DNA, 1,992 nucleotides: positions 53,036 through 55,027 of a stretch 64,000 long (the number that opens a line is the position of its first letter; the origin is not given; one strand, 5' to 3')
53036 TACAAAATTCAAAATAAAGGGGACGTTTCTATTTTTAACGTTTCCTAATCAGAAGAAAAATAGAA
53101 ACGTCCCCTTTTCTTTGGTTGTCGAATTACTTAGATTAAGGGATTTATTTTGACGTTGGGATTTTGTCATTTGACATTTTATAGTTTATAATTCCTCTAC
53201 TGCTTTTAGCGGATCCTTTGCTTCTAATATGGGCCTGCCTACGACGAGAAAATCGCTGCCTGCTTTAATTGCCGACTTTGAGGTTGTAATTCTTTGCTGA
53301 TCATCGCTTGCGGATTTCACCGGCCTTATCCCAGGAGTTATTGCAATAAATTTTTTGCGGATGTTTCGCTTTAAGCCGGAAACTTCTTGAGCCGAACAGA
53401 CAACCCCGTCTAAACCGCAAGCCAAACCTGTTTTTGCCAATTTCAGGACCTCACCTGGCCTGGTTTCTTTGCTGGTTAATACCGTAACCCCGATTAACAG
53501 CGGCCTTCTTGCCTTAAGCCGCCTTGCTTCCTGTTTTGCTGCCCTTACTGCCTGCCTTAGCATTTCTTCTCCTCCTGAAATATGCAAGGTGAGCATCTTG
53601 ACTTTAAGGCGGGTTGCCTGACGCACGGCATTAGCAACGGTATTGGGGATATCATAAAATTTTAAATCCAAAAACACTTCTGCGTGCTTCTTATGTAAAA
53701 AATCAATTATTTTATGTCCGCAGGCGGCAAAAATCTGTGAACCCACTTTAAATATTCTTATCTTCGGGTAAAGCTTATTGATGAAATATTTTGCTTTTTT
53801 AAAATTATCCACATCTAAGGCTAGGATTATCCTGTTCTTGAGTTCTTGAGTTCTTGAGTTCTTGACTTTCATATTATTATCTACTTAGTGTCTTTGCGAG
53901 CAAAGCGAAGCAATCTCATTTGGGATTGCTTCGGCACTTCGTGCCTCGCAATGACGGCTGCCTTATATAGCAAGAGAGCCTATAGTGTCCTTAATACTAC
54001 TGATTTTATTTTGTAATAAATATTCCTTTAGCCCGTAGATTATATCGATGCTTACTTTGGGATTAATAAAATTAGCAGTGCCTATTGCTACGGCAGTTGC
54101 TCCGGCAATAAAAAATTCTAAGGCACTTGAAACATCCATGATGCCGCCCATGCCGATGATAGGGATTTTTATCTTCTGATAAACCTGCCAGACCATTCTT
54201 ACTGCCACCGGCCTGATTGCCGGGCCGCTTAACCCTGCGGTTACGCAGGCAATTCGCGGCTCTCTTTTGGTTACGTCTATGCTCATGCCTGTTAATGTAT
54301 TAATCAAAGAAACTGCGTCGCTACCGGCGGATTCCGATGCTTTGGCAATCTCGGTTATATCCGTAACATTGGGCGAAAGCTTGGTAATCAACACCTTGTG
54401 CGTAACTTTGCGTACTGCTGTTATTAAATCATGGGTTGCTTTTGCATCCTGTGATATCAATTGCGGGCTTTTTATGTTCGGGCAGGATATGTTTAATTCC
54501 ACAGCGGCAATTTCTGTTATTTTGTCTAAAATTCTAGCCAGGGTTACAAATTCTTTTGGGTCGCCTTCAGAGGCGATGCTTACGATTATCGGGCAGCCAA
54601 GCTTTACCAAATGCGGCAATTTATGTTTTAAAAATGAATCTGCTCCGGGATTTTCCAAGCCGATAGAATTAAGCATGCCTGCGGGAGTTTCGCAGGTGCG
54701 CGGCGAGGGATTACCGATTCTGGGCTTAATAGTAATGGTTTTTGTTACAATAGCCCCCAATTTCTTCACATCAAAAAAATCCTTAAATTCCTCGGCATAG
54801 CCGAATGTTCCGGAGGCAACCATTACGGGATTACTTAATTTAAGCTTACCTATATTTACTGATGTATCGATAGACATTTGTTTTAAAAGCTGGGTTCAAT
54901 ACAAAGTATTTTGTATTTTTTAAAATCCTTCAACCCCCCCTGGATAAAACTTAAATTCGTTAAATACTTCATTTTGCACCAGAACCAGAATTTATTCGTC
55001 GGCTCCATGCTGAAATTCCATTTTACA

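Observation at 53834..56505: Heptamer runs embedded in-frame in housekeeping enzymes (pyrF N-terminus, pyrK loop; also atpC)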

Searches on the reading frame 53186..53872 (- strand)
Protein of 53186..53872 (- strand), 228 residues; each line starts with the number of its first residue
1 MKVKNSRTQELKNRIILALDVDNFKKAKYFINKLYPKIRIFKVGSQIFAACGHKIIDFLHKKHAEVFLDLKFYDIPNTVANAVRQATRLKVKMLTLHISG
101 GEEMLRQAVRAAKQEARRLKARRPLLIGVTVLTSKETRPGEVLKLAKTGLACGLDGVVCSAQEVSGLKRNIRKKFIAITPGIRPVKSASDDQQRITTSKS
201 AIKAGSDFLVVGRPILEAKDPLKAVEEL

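Call 10: search_protein_families(library=ncbifam, proteins=[window:53186-53872:-])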
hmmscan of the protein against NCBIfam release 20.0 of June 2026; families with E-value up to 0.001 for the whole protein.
window:53186-53872:- (228 aa): 7 families
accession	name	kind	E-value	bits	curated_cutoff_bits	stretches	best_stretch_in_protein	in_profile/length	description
NF001273.0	PRK00230.1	equivalog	2.4e-72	243.1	193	1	11-227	3-224/233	orotidine-5'-phosphate decarboxylase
TIGR01740.1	pyrF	equivalog_domain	1.9e-51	174.8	92.3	1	16-227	2-214/216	orotidine-5'-phosphate decarboxylase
NF010386.0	PRK13813.1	equivalog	1.3e-42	145.8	208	1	12-228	4-209/216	orotidine 5'-phosphate decarboxylase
TIGR03128.2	RuMP_HxlA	equivalog_domain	6.5e-07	29.2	200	1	17-227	3-200/205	3-hexulose-6-phosphate synthase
NF009833.0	PRK13307.1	equivalog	6.7e-05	21.9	274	0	196-227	343-374/392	bifunctional 5,6,7,8-tetrahydromethanopterin hydro-lyase/3-hexulose-6-phosphate synthase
NF041755.1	RuMP_HxlAB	equivalog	0.00017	20.7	500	1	14-225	5-203/391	bifunctional 3-hexulose-6-phosphate synthase/6-phospho-3-hexuloisomerase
NF009832.1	PRK13306.1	subfamily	0.00079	18.9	250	0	15-106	5-95/215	3-dehydro-L-gulonate-6-phosphate decarboxylase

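Call 11: search_protein_families(library=pfam, proteins=[window:53186-53872:-])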
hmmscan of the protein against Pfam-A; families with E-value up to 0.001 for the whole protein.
window:53186-53872:- (228 aa): 1 family
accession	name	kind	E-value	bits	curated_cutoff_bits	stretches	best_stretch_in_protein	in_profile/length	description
PF00215.30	OMPdecase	-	3.1e-54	184.6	27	1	14-227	2-220/221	Orotidine 5'-phosphate decarboxylase / HUMPS family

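Call 42: find_homologous_proteins(query=window:53186-53872:-)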
Query window:53186-53872:- (228 aa): 8000 proteins with E <= 0.001 among 8000 candidates; the best 120 are listed.
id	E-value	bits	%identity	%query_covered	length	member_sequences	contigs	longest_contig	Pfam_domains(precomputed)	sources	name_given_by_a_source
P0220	5.1e-141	485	100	100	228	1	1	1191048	PF00215.31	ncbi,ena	-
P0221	9.0e-102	357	74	97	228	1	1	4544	PF00215.31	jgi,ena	-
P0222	1.5e-99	350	73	96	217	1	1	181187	PF00215.31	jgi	-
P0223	1.7e-98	346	75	94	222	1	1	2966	PF00215.31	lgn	-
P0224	4.2e-98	345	72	98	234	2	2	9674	PF00215.31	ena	-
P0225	3.0e-97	342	71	97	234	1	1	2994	PF00215.31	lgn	-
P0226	1.1e-96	340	72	96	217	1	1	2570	PF00215.31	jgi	jgi:orotidine-5'-phosphate decarboxylase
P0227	5.8e-95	335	73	96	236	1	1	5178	PF00215.31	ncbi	ncbi:MAG: orotidine-5'-phosphate decarboxylase [bacterium]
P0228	1.4e-93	330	69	96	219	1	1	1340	PF00215.31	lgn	-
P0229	4.5e-93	328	70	95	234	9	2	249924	PF00215.31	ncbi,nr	ncbi:MAG: orotidine 5'-phosphate decarboxylase [Omnitrophica WOR_2 bacterium GWF2_43_52]|nr:MAG: oro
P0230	5.5e-93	328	70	94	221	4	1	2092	PF00215.31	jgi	-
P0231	6.1e-93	328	68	96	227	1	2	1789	PF00215.31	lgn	-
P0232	9.9e-93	327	70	100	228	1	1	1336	PF00215.31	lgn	-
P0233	1.0e-92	327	69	96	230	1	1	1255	PF00215.31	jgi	jgi:orotidine-5'-phosphate decarboxylase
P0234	1.1e-92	327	71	96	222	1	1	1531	PF00215.31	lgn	-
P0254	5.8e-91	322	69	95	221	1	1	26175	PF00215.31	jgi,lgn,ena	-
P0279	6.3e-90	318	68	98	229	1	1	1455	PF00215.31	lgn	-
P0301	4.8e-89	315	67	94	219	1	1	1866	PF00215.31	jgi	jgi:orotidine-5'-phosphate decarboxylase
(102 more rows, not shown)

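Call 54: find_encoding_contigs(protein=P0279, flank=2000, max_places=1)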
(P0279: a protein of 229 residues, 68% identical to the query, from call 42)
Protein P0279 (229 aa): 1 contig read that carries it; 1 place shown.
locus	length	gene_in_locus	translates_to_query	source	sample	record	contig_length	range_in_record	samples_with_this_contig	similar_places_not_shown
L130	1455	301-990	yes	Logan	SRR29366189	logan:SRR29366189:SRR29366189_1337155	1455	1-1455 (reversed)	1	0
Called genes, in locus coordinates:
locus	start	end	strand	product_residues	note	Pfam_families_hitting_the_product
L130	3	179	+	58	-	?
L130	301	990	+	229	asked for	PF00215:OMPdecase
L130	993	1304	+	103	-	-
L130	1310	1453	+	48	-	?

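Call 55: find_encoding_contigs(protein=P0254, flank=2000, max_places=1)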
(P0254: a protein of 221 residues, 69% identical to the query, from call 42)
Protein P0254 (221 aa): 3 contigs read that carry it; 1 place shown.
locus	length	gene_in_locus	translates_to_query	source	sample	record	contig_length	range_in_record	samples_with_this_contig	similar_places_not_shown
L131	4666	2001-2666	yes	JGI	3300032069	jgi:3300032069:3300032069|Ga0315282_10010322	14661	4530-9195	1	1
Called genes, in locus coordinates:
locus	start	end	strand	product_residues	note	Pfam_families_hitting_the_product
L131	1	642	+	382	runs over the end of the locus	PF00535:Glycos_transf_2, PF10111:Glyco_tranf_2_2, PF13506:Glyco_transf_21, PF13641:Glyco_tranf_2_3, PF13632:Glyco_trans_2_3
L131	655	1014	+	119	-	PF01925:TauE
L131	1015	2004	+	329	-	PF01180:DHO_dh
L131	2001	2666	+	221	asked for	PF00215:OMPdecase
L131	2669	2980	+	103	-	-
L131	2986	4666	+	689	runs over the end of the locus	PF01496:V_ATPase_I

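Call 61: find_encoding_contigs(protein=P0301, flank=2000, max_places=2)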
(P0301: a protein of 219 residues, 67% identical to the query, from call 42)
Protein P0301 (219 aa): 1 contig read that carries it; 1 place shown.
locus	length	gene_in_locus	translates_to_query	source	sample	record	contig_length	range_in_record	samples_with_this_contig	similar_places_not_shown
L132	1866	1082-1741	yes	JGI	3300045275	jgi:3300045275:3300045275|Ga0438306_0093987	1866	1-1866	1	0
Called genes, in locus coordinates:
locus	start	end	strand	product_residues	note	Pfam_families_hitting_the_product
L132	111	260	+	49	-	PF01180:DHO_dh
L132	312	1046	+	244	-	PF01180:DHO_dh, PF01207:Dus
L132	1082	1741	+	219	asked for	PF00215:OMPdecase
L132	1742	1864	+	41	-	?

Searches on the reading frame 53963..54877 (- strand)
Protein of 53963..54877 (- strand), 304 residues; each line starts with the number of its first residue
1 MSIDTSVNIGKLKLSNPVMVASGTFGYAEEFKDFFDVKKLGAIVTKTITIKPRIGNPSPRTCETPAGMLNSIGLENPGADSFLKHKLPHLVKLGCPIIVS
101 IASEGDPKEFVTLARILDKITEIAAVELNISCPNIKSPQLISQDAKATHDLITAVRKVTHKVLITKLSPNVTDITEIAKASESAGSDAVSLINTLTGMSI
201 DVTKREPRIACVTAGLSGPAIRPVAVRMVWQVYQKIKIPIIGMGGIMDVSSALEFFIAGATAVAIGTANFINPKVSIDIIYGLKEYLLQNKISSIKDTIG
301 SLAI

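Call 10: search_protein_families(library=ncbifam, proteins=[window:53963-54877:-])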
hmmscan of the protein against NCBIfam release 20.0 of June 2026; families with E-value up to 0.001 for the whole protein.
window:53963-54877:- (304 aa): 21 families
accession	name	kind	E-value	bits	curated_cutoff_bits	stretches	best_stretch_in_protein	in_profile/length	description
NF005574.0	PRK07259.1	equivalog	1.3e-116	388.8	269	1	4-301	4-301/304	dihydroorotate dehydrogenase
TIGR01037.2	pyrD_sub1_fam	subfamily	3.7e-101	338.2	270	1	6-300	2-297/300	dihydroorotate dehydrogenase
NF041011.1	dihydoor_dh_Arch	equivalog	1.9e-62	211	330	1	7-301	1-286/289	dihydroorotate dehydrogenase PyrD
NF002702.0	PRK02506.1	equivalog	1.2e-39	136.2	301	1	3-302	2-309/313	dihydroorotate oxidase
NF006183.0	PRK08318.1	equivalog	1.3e-38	132.9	335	1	4-301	3-318/422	NAD-dependent dihydropyrimidine dehydrogenase subunit PreA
NF003652.0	PRK05286.2-5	equivalog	2.5e-24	86.1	267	1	11-294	57-351/353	quinone-dependent dihydroorotate dehydrogenase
NF003645.0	PRK05286.1-2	equivalog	4.4e-24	85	366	1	6-301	47-353/359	quinone-dependent dihydroorotate dehydrogenase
NF003650.0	PRK05286.2-3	equivalog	8.1e-24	84.2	477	1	11-301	79-387/393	quinone-dependent dihydroorotate dehydrogenase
TIGR01036.1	pyrD_sub2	equivalog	1.5e-21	76.6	200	1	11-301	52-353/356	dihydroorotate dehydrogenase (quinone)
NF003651.0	PRK05286.2-4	equivalog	4.3e-21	74.9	448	1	11-301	68-374/377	quinone-dependent dihydroorotate dehydrogenase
NF003649.0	PRK05286.2-2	equivalog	3.9e-19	68.8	505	1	8-301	53-348/351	quinone-dependent dihydroorotate dehydrogenase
NF003648.0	PRK05286.2-1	equivalog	5.8e-18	64.9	433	1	40-301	85-354/360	quinone-dependent dihydroorotate dehydrogenase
NF005741.0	PRK07565.1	subfamily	9.7e-18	64.3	303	1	91-303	99-307/335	dihydroorotate dehydrogenase-like protein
NF003646.0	PRK05286.1-4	equivalog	3.8e-17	62.1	457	1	6-267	46-319/341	quinone-dependent dihydroorotate dehydrogenase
NF003644.0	PRK05286.1-1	equivalog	3.9e-16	59.1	418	1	6-268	46-320/336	quinone-dependent dihydroorotate dehydrogenase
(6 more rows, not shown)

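Call 11: search_protein_families(library=pfam, proteins=[window:53963-54877:-])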
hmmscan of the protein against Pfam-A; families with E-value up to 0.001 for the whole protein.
window:53963-54877:- (304 aa): 4 families
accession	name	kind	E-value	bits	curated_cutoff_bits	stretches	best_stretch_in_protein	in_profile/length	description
PF01180.27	DHO_dh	-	1.2e-74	251.6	27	1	7-287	4-291/291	Dihydroorotate dehydrogenase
PF01207.24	Dus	-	7.5e-05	22.4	20.4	0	226-276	173-224/311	Dihydrouridine synthase (Dus)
PF00977.27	His_biosynth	-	0.00027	20.9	23.6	0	222-276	58-112/228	Histidine biosynthesis protein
PF03060.21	NMO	-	0.00032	20.7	28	1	226-268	182-224/331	Nitronate monooxygenase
